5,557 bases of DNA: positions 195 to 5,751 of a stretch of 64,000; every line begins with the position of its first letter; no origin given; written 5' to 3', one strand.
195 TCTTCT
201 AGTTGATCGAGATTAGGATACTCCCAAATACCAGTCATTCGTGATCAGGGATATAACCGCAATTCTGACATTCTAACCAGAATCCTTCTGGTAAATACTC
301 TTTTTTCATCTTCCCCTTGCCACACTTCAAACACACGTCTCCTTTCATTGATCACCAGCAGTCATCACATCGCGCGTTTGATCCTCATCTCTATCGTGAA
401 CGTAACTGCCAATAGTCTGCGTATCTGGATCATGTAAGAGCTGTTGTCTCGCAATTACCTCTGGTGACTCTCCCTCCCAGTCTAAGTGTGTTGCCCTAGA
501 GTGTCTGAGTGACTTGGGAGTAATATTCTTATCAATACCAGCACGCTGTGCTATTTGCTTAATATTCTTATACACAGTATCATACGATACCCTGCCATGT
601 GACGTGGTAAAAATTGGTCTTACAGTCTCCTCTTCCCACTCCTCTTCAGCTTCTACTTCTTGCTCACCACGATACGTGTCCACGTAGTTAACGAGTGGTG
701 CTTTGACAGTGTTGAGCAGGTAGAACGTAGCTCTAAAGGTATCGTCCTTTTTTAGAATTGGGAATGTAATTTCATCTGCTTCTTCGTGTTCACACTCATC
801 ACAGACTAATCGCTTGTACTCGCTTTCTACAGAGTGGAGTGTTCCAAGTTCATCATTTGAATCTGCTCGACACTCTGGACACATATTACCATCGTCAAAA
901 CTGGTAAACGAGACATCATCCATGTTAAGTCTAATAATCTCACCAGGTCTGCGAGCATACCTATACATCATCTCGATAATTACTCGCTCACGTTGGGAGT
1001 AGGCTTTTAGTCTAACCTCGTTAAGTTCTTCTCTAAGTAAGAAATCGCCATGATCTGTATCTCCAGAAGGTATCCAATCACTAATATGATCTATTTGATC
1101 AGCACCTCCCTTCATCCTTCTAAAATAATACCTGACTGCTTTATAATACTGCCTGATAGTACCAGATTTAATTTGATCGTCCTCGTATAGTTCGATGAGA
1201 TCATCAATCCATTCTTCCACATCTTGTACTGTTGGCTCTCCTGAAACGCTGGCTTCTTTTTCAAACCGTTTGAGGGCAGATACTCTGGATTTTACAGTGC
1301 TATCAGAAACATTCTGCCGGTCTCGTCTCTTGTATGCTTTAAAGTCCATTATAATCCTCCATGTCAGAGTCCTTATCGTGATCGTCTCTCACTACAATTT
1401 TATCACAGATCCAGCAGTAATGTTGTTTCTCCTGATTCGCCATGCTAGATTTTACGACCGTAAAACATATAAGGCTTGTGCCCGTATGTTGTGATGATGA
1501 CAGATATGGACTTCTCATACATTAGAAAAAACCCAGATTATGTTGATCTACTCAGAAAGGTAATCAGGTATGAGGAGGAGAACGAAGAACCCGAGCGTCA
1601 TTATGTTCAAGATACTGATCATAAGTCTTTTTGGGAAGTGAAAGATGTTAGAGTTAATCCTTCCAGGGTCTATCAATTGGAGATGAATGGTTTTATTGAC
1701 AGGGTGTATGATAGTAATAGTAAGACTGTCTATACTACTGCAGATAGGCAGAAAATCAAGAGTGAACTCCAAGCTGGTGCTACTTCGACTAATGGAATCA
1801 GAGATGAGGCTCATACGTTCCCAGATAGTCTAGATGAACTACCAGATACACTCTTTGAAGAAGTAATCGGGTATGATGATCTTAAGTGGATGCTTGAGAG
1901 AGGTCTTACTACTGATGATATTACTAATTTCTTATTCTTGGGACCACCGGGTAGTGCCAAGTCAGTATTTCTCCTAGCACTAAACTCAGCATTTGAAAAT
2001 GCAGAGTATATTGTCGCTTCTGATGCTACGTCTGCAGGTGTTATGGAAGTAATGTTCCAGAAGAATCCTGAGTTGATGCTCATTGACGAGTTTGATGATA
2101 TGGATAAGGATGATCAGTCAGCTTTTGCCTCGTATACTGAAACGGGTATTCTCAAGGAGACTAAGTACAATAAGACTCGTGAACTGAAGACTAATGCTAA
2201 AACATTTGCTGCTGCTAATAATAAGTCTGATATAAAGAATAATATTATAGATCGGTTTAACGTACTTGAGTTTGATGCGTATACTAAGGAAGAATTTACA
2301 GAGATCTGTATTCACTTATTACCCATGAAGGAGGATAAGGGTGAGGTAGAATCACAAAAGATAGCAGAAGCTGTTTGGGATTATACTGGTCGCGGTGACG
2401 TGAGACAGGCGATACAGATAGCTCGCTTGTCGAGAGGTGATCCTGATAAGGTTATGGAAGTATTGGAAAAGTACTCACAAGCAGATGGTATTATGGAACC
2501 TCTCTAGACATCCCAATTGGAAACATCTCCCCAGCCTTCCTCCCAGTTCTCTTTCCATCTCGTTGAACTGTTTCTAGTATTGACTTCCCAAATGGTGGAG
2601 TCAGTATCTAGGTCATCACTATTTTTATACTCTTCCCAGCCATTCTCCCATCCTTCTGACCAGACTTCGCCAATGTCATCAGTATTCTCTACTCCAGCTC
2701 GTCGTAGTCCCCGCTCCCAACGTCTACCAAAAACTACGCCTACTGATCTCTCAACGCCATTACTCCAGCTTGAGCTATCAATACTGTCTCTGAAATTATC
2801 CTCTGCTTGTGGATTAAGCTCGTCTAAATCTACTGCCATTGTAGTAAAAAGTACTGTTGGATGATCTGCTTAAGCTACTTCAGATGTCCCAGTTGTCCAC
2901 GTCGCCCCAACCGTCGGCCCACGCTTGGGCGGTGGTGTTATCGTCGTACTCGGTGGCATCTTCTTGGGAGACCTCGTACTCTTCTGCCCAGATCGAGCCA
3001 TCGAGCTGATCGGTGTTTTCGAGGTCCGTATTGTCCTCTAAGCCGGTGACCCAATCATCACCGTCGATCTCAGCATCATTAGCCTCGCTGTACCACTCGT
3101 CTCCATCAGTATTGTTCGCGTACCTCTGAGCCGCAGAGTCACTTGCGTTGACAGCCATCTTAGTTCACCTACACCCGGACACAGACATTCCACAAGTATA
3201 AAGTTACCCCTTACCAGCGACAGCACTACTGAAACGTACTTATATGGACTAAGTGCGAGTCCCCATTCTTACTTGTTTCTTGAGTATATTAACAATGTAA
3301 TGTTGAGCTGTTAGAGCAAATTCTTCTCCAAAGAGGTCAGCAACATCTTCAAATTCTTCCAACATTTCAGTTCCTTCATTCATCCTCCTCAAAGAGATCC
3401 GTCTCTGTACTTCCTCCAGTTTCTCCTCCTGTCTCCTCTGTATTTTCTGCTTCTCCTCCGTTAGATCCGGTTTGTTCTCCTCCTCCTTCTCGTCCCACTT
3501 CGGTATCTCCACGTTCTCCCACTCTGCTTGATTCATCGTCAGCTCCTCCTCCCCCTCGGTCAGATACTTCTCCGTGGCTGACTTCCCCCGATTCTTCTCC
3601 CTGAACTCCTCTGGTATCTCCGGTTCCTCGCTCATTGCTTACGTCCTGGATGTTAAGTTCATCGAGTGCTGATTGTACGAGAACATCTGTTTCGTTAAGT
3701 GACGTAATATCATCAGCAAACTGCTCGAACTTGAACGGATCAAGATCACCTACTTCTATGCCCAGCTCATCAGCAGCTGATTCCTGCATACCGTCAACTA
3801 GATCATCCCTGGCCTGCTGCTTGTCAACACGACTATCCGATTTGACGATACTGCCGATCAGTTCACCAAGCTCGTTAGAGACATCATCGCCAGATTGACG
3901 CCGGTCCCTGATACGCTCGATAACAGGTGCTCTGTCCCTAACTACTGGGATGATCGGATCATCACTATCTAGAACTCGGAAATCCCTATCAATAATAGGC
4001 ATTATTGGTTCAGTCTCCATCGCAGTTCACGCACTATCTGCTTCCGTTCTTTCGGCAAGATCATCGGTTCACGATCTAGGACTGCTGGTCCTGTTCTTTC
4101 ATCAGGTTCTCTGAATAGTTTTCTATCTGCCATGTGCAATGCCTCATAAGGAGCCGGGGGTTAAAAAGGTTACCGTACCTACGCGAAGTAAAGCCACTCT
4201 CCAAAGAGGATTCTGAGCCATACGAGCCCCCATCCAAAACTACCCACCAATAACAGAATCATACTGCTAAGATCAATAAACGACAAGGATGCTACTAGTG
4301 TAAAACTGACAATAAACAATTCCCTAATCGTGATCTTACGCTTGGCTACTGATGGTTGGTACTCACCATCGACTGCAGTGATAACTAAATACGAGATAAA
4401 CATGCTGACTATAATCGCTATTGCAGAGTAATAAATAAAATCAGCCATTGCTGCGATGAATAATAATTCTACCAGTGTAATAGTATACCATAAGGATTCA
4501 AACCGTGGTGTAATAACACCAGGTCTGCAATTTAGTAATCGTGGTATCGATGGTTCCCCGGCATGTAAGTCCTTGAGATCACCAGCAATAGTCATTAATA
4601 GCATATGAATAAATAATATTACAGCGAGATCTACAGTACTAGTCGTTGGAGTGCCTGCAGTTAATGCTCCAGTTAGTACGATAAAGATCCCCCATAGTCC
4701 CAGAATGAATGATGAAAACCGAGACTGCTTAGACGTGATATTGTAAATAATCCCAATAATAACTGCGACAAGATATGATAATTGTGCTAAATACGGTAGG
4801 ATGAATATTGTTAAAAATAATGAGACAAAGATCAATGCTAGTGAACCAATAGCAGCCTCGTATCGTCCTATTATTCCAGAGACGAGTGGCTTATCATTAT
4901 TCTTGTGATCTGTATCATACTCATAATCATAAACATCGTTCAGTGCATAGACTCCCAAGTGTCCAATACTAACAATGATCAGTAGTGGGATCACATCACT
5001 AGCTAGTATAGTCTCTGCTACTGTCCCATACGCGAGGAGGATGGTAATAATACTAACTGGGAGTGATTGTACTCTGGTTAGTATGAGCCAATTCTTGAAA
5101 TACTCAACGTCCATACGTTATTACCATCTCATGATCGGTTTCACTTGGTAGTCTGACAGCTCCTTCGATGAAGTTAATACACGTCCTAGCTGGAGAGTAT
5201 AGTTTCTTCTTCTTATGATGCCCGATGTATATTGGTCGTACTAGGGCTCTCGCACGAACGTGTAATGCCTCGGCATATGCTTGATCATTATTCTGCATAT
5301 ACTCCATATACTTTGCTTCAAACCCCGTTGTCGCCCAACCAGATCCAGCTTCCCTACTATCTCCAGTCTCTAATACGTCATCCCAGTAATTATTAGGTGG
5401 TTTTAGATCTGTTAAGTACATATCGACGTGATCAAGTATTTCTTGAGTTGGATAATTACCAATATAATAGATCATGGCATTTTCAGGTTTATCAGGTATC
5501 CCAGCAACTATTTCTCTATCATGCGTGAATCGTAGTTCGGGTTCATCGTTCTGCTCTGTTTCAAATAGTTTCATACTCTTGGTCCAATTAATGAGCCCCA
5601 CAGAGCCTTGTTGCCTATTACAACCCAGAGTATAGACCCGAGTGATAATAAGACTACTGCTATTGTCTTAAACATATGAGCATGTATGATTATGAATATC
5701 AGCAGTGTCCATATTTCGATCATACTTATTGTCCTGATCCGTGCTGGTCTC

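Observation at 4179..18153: A virus-like element with three different UbiA prenyltransferases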

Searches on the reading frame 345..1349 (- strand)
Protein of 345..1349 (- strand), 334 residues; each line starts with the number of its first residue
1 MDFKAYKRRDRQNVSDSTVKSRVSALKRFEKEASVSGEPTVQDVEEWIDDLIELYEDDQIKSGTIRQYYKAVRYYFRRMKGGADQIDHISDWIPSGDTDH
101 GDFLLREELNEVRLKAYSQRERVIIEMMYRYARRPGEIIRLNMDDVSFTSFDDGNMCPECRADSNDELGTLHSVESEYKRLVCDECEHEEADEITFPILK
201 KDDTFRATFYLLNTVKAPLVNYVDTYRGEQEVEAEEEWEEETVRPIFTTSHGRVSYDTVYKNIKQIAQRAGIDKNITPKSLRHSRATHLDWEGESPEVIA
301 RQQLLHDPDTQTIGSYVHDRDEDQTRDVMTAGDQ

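Call 4: search_protein_families(library=pfam, proteins=[window:345-1349:-], max_evalue=0.01)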
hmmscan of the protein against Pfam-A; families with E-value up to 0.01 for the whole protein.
window:345-1349:- (334 aa): 1 family
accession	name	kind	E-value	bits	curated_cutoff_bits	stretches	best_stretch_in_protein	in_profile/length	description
PF00589.27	Phage_integrase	-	7.9e-13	49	27.1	1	246-321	96-170/172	Phage integrase family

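Call 96: find_encoding_contigs(protein=window:345-1349:-, flank=10000, max_places=2)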
Protein window:345-1349:- (334 aa): 1 contig read that carries it; 1 place shown.
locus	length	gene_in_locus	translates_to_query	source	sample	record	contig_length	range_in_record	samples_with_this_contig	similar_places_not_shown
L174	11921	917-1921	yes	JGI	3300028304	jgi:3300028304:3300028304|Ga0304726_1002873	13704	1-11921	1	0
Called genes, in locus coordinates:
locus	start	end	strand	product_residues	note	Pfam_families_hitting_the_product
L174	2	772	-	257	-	?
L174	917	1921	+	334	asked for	PF00589:Phage_integrase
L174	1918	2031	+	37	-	-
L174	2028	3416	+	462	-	-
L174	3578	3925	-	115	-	-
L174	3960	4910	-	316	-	-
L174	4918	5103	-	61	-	-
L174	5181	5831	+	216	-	-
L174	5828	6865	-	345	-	PF00534:Glycos_transf_1, PF13692:Glyco_trans_1_4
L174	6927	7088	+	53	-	-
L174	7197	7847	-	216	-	-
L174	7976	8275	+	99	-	-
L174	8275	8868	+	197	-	-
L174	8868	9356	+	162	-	-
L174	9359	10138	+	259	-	-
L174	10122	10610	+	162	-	-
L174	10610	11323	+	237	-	-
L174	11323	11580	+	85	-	-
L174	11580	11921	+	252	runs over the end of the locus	PF01170:UPF0020 (faint), PF01555:N6_N4_Mtase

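Call 97: search_protein_families(library=phrogs, proteins=[L174:2028-3416:+, L174:3960-4910:-, L174:5181-5831:+, L174:7197-7847:-, L174:8275-8868:+, L174:8868-9356:+, L174:9359-10138:+, L174:10122-10610:+, L174:10610-11323:+], max_evalue=0.01)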
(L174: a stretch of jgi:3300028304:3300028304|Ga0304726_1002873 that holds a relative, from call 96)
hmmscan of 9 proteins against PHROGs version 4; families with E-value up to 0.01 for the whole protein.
L174:2028-3416:+ (462 aa): 0 families

L174:3960-4910:- (316 aa): 0 families

L174:5181-5831:+ (216 aa): 0 families

L174:7197-7847:- (216 aa): 0 families

L174:8275-8868:+ (197 aa): 0 families

L174:8868-9356:+ (162 aa): 0 families

L174:9359-10138:+ (259 aa): 0 families

L174:10122-10610:+ (162 aa): 0 families

L174:10610-11323:+ (237 aa): 0 families

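Call 98: search_protein_families(library=pfam, proteins=[L174:2028-3416:+, L174:3960-4910:-, L174:5181-5831:+, L174:7197-7847:-, L174:8275-8868:+, L174:8868-9356:+, L174:9359-10138:+, L174:10122-10610:+, L174:10610-11323:+], max_evalue=0.01)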
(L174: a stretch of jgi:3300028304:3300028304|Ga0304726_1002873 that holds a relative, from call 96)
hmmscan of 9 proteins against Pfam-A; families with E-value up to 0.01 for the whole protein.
L174:2028-3416:+ (462 aa): 0 families

L174:3960-4910:- (316 aa): 0 families

L174:5181-5831:+ (216 aa): 1 family
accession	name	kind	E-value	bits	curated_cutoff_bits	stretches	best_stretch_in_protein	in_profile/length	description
PF00884.28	Sulfatase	-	0.0013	18.6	25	1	125-211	169-268/301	Sulfatase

L174:7197-7847:- (216 aa): 0 families

L174:8275-8868:+ (197 aa): 0 families

L174:8868-9356:+ (162 aa): 0 families

L174:9359-10138:+ (259 aa): 0 families

L174:10122-10610:+ (162 aa): 0 families

L174:10610-11323:+ (237 aa): 0 families

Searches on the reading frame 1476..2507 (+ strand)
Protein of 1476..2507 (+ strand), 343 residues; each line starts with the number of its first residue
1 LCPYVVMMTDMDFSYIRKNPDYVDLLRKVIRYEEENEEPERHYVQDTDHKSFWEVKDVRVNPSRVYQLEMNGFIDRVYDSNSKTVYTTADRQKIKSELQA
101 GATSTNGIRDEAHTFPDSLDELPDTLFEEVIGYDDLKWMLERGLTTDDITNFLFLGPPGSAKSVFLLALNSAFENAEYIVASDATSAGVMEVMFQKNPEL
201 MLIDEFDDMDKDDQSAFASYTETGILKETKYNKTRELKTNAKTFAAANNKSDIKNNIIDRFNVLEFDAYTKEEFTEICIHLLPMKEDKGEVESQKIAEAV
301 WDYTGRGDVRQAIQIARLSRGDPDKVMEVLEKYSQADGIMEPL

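Call 4: search_protein_families(library=pfam, proteins=[window:1476-2507:+], max_evalue=0.01)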
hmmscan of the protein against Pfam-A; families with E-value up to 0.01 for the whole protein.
window:1476-2507:+ (343 aa): 4 families
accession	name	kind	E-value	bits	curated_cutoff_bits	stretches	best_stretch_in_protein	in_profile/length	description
PF00493.29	MCM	-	5.2e-07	29.4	23.3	0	200-251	124-175/224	MCM P-loop domain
PF00004.35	AAA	-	7.1e-06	26.9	21.2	1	153-263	2-125/131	ATPase family associated with various cellular activities (AAA)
PF07728.20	AAA_5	-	0.00026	21.4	22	0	151-251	1-125/139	AAA domain (dynein-related subfamily)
PF19263.5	DUF5906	-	0.00045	21.3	27.6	1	155-254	2-106/114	Family of unknown function (DUF5906)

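Call 112: search_dna_similar(query=window:1476-2507:+, collection=plasmids, mode=protein, max_rows=10, max_evalue=0.001)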
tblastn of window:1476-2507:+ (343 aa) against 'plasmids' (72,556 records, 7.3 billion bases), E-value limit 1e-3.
No match.

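Call 113: search_dna_similar(query=window:1476-2507:+, collection=phages, mode=protein, max_rows=10, max_evalue=0.001)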
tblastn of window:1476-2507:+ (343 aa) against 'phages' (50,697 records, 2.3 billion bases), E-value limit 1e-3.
No match.

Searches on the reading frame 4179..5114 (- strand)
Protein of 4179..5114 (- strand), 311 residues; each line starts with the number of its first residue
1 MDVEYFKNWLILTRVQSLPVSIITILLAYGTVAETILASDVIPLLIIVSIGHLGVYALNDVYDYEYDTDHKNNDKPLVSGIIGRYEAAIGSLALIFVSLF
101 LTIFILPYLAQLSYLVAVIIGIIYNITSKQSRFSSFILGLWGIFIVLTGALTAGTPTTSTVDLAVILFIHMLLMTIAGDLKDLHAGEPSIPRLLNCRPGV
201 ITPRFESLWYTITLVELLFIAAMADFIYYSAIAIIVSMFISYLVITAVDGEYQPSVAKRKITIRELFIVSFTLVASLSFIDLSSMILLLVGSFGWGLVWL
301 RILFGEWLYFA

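Call 3: search_protein_families(library=pfam, proteins=[window:4179-5114:-], max_evalue=0.01)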
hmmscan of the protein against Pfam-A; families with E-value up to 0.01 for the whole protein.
window:4179-5114:- (311 aa): 1 family
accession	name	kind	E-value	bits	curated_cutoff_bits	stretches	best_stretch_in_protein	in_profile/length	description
PF01040.23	UbiA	-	2.8e-18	66.6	34.2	1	22-244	6-229/250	UbiA prenyltransferase family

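Call 76: search_solved_structures(query=A4, max_evalue=1)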
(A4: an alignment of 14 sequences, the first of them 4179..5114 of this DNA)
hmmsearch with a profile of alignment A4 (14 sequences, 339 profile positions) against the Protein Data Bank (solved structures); distinct sequences matched with E-value up to 1: 4.
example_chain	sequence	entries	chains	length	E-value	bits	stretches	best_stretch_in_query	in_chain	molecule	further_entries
6m31_A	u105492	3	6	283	4.9e-16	62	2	13-141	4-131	Digeranylgeranylglyceryl phosphate synthase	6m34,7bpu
4od4_A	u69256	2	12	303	2.9e-10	43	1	21-166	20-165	4-hydroxybenzoate octaprenyltransferase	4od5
4tq3_A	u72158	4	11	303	1.2e-08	37.7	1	46-145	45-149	Prenyltransferase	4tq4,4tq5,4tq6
8j8j_D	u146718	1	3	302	1.9e-08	37.1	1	50-186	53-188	Decaprenyl-phosphate phosphoribosyltransferase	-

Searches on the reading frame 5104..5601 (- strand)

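Call 3: search_protein_families(library=pfam, proteins=[window:5104-5601:-], max_evalue=0.01)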
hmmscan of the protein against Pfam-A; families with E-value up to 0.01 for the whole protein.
window:5104-5601:- (165 aa): 0 families

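Call 18: search_protein_families(library=ncbifam, proteins=[window:5104-5601:-], max_evalue=1)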
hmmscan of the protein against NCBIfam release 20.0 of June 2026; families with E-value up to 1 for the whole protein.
window:5104-5601:- (165 aa): 1 family
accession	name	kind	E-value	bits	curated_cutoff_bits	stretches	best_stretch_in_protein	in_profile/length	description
NF011615.0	PRK15041.1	equivalog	0.29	9.7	947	1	92-115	161-184/554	methyl-accepting chemotaxis protein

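Call 24: search_protein_families(library=phrogs, proteins=[window:5104-5601:-], max_evalue=0.001)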
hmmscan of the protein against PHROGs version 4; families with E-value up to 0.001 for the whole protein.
window:5104-5601:- (165 aa): 0 families
